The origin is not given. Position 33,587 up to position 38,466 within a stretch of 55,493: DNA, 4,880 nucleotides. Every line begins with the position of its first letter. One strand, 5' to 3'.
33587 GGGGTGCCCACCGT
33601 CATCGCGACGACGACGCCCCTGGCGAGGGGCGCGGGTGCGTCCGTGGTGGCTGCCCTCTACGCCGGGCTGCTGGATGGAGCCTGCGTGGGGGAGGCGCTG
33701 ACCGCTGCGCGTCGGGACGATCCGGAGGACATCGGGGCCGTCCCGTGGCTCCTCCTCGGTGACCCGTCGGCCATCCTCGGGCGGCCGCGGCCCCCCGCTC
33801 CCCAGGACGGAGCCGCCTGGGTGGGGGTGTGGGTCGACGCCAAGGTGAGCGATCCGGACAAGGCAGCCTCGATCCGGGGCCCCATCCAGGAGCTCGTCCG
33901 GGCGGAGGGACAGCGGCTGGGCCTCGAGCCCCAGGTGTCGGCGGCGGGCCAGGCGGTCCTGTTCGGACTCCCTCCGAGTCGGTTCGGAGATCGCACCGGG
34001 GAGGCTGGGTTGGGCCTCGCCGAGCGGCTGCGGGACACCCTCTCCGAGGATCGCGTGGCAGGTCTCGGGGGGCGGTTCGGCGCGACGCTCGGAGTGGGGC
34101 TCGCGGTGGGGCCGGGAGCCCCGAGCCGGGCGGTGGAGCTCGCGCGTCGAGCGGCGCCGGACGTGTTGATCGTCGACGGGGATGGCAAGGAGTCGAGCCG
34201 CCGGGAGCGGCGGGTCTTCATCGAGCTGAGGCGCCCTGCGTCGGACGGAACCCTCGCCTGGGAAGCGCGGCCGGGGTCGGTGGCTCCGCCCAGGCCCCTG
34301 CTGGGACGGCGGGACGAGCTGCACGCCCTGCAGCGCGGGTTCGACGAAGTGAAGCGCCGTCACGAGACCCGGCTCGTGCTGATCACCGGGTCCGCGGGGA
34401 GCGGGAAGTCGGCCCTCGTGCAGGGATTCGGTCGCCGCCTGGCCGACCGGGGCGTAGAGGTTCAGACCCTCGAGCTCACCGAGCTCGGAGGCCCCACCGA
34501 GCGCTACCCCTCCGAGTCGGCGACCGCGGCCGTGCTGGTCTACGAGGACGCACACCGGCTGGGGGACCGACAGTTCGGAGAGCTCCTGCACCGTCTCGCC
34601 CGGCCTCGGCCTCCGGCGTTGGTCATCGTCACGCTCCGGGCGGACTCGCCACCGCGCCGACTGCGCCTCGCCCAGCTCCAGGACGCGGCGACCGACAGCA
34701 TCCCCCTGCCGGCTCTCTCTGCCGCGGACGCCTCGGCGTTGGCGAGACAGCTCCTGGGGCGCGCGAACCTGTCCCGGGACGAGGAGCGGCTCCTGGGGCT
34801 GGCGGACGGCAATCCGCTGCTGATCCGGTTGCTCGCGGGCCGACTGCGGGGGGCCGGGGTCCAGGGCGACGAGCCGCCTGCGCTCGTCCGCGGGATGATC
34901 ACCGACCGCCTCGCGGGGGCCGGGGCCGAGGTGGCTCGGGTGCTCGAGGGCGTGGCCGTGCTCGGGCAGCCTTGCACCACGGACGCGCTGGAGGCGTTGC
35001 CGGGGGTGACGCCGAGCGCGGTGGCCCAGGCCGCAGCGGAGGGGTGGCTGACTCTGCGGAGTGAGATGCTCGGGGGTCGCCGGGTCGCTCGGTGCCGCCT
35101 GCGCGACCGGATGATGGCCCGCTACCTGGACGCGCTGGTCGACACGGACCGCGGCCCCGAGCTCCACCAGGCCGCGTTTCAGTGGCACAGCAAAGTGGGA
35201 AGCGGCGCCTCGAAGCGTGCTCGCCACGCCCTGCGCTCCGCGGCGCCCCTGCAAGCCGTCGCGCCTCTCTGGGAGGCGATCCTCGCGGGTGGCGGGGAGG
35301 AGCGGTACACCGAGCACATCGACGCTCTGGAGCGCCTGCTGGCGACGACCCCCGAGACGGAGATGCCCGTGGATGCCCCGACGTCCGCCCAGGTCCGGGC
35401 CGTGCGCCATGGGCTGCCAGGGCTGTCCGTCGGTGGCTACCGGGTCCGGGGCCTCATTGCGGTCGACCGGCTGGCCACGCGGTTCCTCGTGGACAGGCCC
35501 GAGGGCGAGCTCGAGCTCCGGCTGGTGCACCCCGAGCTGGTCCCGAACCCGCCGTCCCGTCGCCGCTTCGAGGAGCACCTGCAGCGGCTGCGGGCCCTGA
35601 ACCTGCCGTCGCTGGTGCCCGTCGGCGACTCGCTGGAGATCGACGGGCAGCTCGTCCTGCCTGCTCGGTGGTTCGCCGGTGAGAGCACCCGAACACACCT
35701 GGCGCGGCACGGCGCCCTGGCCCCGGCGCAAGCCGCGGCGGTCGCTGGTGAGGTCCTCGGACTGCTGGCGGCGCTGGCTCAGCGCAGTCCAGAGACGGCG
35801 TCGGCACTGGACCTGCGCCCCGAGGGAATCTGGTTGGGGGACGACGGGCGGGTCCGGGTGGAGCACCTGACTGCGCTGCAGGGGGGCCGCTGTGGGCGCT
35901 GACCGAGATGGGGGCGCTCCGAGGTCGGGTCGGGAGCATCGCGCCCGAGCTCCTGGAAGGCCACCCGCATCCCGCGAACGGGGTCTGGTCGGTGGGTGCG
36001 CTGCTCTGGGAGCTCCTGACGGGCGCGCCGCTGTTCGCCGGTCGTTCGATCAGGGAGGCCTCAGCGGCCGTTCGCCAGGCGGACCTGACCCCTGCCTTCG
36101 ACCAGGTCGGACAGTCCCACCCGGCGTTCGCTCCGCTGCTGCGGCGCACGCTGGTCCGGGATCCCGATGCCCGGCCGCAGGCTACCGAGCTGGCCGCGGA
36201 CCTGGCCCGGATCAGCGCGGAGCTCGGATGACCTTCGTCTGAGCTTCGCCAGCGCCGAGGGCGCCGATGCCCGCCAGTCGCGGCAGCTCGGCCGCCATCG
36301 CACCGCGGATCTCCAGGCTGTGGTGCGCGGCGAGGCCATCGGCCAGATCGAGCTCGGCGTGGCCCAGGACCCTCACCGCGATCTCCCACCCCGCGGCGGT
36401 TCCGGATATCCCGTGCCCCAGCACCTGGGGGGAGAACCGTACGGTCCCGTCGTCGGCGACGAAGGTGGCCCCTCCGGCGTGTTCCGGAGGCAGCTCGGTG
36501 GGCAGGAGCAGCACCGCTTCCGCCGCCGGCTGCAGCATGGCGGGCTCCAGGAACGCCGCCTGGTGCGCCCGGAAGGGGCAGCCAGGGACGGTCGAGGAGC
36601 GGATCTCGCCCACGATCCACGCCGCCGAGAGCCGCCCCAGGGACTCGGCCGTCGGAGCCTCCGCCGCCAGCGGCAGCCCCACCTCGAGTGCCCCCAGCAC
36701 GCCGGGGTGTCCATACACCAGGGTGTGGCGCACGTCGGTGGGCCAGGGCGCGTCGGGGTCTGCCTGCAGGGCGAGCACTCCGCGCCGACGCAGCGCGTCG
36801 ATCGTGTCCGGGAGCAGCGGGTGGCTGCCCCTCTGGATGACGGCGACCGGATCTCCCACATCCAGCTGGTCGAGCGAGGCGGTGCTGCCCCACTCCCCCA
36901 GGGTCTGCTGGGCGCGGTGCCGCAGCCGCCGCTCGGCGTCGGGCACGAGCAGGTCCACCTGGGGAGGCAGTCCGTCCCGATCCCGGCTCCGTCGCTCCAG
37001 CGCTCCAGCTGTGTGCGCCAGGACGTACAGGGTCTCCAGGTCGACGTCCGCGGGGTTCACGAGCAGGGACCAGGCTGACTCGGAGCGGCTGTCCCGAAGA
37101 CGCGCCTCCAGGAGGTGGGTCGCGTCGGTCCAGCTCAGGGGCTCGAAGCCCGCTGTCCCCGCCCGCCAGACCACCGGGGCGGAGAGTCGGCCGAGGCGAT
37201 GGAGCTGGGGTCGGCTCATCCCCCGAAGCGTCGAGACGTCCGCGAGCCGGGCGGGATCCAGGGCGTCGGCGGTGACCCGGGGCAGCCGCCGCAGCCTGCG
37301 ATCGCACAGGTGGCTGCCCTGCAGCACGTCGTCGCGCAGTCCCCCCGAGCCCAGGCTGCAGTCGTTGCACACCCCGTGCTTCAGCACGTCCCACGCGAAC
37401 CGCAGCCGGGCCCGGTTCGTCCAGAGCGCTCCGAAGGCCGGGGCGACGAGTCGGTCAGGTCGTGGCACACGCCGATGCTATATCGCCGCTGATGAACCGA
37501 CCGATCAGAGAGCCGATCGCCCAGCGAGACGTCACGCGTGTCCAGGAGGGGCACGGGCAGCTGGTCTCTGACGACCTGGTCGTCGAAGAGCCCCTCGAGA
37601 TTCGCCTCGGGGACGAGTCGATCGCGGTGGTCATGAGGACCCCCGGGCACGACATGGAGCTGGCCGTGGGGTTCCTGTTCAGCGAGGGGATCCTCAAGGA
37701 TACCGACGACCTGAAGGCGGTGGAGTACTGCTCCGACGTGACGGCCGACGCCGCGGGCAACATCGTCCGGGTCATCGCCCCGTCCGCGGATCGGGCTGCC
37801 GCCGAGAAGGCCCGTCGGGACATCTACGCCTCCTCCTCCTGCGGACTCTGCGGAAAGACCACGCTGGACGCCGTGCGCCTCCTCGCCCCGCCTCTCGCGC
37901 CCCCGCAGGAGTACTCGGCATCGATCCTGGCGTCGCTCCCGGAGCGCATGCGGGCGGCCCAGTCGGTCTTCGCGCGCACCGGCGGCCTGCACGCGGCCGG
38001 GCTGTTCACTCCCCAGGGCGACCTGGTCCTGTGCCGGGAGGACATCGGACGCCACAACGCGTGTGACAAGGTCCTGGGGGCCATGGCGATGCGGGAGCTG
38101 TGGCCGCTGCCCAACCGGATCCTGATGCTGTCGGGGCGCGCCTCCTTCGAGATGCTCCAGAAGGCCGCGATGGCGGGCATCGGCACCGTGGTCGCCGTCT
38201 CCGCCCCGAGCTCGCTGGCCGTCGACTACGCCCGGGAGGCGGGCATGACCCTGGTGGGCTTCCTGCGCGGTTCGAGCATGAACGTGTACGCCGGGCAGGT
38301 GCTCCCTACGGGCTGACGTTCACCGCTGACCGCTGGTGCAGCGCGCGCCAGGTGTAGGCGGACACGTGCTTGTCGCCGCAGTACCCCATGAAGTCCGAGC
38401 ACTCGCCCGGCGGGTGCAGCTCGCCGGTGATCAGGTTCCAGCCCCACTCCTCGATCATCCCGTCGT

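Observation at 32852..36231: About 1125-aa CHAT / cyclase-like / STAND ATPase / kinase-like protein in which all three enzyme-like modules look catalytically dead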

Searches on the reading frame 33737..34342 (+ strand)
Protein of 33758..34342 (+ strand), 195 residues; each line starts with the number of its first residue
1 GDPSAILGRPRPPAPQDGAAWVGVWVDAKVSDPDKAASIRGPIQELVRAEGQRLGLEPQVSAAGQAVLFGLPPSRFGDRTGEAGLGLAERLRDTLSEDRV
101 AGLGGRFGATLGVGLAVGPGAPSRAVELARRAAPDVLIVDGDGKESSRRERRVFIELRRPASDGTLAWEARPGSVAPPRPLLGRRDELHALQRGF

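Call 23: search_protein_families(library=pfam, max_evalue=10, proteins=[window:33758-34342:+])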
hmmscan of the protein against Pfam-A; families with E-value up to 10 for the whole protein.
seq(195 aa): 0 families

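Call 52: search_solved_structures(query=A4, max_evalue=10, show_alignments=3)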
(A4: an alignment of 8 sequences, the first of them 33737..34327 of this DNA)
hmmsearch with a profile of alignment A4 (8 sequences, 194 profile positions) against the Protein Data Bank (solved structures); distinct sequences matched with E-value up to 10: 1.
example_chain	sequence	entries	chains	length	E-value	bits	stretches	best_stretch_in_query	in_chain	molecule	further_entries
1zki_A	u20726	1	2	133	0.88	12.7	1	62-152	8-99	hypothetical protein PA5202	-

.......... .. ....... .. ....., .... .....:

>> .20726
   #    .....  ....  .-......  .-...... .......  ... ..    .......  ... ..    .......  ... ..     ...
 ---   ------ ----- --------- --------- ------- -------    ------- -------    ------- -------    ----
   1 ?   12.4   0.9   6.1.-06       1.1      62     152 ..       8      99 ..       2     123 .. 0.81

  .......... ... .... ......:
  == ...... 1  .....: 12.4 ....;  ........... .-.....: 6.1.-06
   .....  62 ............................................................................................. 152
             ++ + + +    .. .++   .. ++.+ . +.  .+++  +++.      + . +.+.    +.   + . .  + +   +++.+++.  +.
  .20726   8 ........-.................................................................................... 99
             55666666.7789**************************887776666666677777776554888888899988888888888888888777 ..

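Call 57: predict_structure(alignment_id=A4)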
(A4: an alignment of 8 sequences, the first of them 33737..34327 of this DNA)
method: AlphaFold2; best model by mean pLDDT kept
length: 197 residues; sequences in the alignment: 8
mean_pLDDT: 78.1   pTM: 0.74
mean pLDDT of the five models: 78.1, 77.8, 77.6, 77.6, 76.2
residues with pLDDT >= 90: 60; 70-90: 90; 50-70: 16; < 50: 31
segments of 3 or more residues with pLDDT < 50: 1-23, 183-187
pLDDT, mean of each block of 10 residues (from residue 1): 40 43 68 85 88 92 87 89 82 89 84 79 91 92 87 79 88 88 50 52
secondary structure, 60 per line:
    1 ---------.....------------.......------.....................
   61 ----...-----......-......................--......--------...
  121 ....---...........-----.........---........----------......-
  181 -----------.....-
elements in order: H10-14 E27-33 H40-60 E65-67 E73-78 H80-101 H104-109 E118-124 H128-138 E144-147 H148-152 E159-163 E174-179 H192-196

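Call 61: fold_search(model_id=the predicted structure, library=pdb)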
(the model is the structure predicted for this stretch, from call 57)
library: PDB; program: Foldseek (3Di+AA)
matches with E <= 10: 1278; with E <= 0.001: 140
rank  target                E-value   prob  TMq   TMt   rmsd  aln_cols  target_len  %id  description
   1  2w01_A                3.5e-07  1.00  0.54  0.53   6.0       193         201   12  Crystal structure of the guanylyl cyclase Cya2 (released 2008-09-30)
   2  1ybt_A                7.5e-07  1.00  0.55  0.63   3.8       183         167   15  MYCOBACTERIUM TUBERCULOSIS ADENYLYL CYCLASE, RV1900C CHD (released 2005-02-15)
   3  2w01_C                7.5e-07  1.00  0.55  0.54   6.1       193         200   12  Crystal structure of the guanylyl cyclase Cya2 (released 2008-09-30)
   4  1ybt_B                9.1e-07  1.00  0.54  0.60   5.7       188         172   16  MYCOBACTERIUM TUBERCULOSIS ADENYLYL CYCLASE, RV1900C CHD (released 2005-02-15)
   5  1ybu_B                9.7e-07  1.00  0.56  0.66   3.6       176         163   15  Mycobacterium tuberculosis adenylyl cyclase Rv1900c CHD, in complex with a substrate analog. (released 2005-02-15)
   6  5d0h_B                2.2e-06  1.00  0.56  0.67   3.8       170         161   15  Crystal Structure of triple mutant (KDA to EGY) of an adenylyl cyclase Ma1120 from Mycobacterium avium in complex with (released 2016-08-10)
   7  3r5g_B                2.5e-06  1.00  0.57  0.57   5.4       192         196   10  Crystal structure of the adenylyl cyclase CyaB from P. aeruginosa (released 2012-01-11)
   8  4p2f                  2.7e-06  1.00  0.57  0.59   4.4       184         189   16  Monomeric form of a single mutant (F363R) of Mycobacterial Adenylyl cyclase Rv1625c (released 2014-09-17)
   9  1ybu_A                2.7e-06  1.00  0.49  0.57   4.5       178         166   16  Mycobacterium tuberculosis adenylyl cyclase Rv1900c CHD, in complex with a substrate analog. (released 2005-02-15)
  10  3r5g_A                3.0e-06  1.00  0.54  0.54   5.6       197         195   11  Crystal structure of the adenylyl cyclase CyaB from P. aeruginosa (released 2012-01-11)
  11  5oyh_M                3.2e-06  1.00  0.58  0.63   3.5       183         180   10  crystal structure of the catalytic core of a rhodopsin-guanylyl cyclase with converted specificity in complex with ATP (released 2018-06-06)
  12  4wpa_B                3.2e-06  1.00  0.53  0.64   3.8       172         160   15  Crystal structure of Adenylyl cyclase Ma1120 from Mycobacterium Avium bound to Pyrophosphate and Calcium (released 2015-09-02)
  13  2w01_B                4.5e-06  1.00  0.55  0.55   6.0       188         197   11  Crystal structure of the guanylyl cyclase Cya2 (released 2008-09-30)
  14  2w01_D                5.7e-06  1.00  0.54  0.53   6.0       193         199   12  Crystal structure of the guanylyl cyclase Cya2 (released 2008-09-30)
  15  4wp9_B                6.1e-06  1.00  0.48  0.58   4.3       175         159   13  Crystal structure of Adenylyl cyclase MA1120 from Mycobacterium Avium bound to 2'5'-DD-3'-ATP, Calcium and Magnesium i (released 2015-09-02)
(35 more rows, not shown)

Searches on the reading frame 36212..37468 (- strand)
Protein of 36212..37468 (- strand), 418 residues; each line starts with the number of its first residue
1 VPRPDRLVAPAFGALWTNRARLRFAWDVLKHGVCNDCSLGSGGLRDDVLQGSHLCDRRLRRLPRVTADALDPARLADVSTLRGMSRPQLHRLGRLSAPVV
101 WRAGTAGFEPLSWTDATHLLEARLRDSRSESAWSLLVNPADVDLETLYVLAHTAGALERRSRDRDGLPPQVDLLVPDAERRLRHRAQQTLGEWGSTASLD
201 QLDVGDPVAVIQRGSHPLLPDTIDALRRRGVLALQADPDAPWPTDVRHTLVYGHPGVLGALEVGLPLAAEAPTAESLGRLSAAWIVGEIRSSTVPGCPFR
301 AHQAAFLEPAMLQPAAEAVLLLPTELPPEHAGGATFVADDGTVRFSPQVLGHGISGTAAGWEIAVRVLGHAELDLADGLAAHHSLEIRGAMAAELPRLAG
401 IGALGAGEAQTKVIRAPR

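Call 10: search_protein_families(library=pfam, max_evalue=0.001, proteins=[window:36212-37468:-])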
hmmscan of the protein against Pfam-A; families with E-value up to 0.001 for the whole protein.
window:36212-37468:- (418 aa): 0 families

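Call 40: search_protein_families(library=padloc, max_evalue=0.01, proteins=[window:36212-37468:-])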
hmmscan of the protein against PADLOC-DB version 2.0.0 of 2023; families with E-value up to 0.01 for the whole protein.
window:36212-37468:- (418 aa): 0 families

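Call 60: search_protein_families(library=pfam, max_evalue=1, proteins=[window:36212-37468:-])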
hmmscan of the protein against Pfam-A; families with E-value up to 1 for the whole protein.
window:36212-37468:- (418 aa): 2 families
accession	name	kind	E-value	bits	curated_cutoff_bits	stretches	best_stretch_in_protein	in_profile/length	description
PF12058.13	PipX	-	0.2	12.2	25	1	99-132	38-71/86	PII-interacting protein X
PF15252.11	DUF4589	-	0.26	11.7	27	1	18-41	134-157/246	Domain of unknown function (DUF4589)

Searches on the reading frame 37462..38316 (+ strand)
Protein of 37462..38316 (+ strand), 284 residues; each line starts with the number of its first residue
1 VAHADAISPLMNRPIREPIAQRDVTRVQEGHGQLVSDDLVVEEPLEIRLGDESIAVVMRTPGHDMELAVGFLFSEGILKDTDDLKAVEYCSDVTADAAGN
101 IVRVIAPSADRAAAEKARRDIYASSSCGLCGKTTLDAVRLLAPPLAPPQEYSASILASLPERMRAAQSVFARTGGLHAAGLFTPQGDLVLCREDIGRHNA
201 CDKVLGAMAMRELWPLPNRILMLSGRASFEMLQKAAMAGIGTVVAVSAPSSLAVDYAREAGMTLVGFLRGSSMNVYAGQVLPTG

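Call 10: search_protein_families(library=pfam, max_evalue=0.001, proteins=[window:37462-38316:+])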
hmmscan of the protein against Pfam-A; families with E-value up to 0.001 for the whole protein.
window:37462-38316:+ (284 aa): 1 family
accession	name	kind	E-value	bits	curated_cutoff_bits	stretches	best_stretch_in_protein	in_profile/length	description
PF02634.21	FdhD-NarQ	-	3.5e-70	236.9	27.2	1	40-278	1-232/237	FdhD/NarQ family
